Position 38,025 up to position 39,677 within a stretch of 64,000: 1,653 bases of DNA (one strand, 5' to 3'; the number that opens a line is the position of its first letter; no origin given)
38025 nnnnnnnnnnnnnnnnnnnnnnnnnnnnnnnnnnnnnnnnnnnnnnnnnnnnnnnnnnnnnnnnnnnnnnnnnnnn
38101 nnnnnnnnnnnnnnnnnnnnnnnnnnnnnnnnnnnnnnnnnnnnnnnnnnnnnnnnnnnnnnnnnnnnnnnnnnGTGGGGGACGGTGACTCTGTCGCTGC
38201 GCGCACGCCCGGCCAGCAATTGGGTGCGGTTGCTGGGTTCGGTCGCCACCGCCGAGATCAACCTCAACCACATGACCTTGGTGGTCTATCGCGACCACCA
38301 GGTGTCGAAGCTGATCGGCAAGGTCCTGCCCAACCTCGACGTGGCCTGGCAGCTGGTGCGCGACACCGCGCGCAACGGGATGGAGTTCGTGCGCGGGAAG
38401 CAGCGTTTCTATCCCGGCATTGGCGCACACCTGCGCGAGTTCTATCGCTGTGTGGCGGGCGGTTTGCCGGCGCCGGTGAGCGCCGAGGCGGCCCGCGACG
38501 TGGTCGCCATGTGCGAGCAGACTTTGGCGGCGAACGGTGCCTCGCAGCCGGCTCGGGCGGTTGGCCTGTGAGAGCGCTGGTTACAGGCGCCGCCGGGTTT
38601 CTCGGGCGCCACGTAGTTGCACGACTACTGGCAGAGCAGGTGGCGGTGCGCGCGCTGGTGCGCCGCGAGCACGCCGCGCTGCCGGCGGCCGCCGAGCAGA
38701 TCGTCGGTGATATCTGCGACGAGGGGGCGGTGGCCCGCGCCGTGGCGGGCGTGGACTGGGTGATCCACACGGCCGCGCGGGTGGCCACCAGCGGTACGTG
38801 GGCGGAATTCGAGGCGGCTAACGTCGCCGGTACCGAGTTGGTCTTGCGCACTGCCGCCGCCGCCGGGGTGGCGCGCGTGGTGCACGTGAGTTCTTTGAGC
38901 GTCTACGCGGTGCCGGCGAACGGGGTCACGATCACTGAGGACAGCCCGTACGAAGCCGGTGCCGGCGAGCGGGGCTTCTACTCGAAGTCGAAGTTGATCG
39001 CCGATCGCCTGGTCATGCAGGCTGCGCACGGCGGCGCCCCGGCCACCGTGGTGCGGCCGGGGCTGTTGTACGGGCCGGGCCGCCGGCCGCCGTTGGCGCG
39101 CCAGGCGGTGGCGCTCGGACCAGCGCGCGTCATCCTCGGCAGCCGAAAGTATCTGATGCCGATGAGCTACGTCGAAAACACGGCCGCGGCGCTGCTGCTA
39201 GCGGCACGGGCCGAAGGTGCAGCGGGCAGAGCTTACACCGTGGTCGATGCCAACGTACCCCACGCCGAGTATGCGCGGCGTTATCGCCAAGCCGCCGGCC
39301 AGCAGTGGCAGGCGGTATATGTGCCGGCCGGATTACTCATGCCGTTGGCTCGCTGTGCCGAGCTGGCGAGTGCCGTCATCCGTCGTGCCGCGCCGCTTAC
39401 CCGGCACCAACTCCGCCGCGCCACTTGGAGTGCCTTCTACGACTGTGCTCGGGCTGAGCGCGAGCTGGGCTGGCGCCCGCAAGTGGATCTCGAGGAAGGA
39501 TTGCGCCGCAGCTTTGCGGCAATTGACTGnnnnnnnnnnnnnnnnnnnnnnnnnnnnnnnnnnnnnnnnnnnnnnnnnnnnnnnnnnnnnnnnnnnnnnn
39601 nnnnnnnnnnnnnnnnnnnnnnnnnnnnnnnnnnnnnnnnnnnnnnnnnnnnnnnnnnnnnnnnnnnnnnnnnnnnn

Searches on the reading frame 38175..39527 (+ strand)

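Call 9: search_protein_families(library=ncbifam, proteins=[window:38175-39527:+], max_evalue=0.00001)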
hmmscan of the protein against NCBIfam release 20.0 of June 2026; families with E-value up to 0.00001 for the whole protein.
window:38175-39527:+ (451 aa): 22 families
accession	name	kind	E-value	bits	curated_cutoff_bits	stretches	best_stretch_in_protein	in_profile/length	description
TIGR03466.1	HpnA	hypoth_equivalog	1.2e-42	146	367.65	1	133-444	2-315/327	hopanoid-associated sugar epimerase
NF042422.1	oxyalk_red_OleD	equivalog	6.9e-40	137.4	580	1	133-447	2-325/329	2-alkyl-3-oxoalkanoate reductase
NF042423.1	oxyalk_red_Shew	equivalog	2.8e-36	125.3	580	1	133-445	10-330/331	2-alkyl-3-oxoalkanoate reductase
TIGR01746.1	Thioester-redct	subfamily_domain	1.9e-25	89.9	213.35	1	188-375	84-281/371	thioester reductase domain-containing protein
NF052578.1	StrlDmthSdmBMthl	equivalog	3.2e-24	86.3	600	1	134-436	3-309/328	sterol demethylase protein SdmB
TIGR04180.1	EDH_00030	hypoth_equivalog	4.5e-23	81.7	475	1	135-354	2-235/297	NAD-dependent 4,6-dehydratase LegB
TIGR01181.1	dTDP_gluc_dehyt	equivalog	1.6e-14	53.7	365.1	1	134-446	2-307/321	dTDP-glucose 4,6-dehydratase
NF058621.1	DiazavRedAvaA7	equivalog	3.4e-13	49.9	400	1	133-438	2-295/304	3-diazoavenalumate denitrifying reductase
NF005539.0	PRK07201.1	equivalog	8.2e-13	47.9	549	1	135-300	4-179/657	SDR family oxidoreductase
NF004520.0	PRK05865.1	equivalog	1.2e-12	46.6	1509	1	133-241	2-104/854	sugar epimerase family protein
NF038078.1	NRPS_MxcG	equivalog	2.2e-12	45.1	2300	1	188-300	1165-1276/1442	myxochelin non-ribosomal peptide synthetase MxcG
NF041293.1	G6PDh_Azf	equivalog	3.3e-12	46.4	400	1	134-241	5-116/252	NAD-dependent glucose-6-phosphate dehydrogenase Azf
TIGR01179.1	galE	equivalog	8.8e-12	44.5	262.3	1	134-284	2-160/332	UDP-glucose 4-epimerase GalE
TIGR02197.1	heptose_epim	equivalog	2.2e-09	36.9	274.6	1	135-286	2-156/316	ADP-glyceromanno-heptose 6-epimerase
NF043036.1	ErythonDh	equivalog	2.1e-07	30.5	325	1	133-282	2-162/321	D-erythronate dehydrogenase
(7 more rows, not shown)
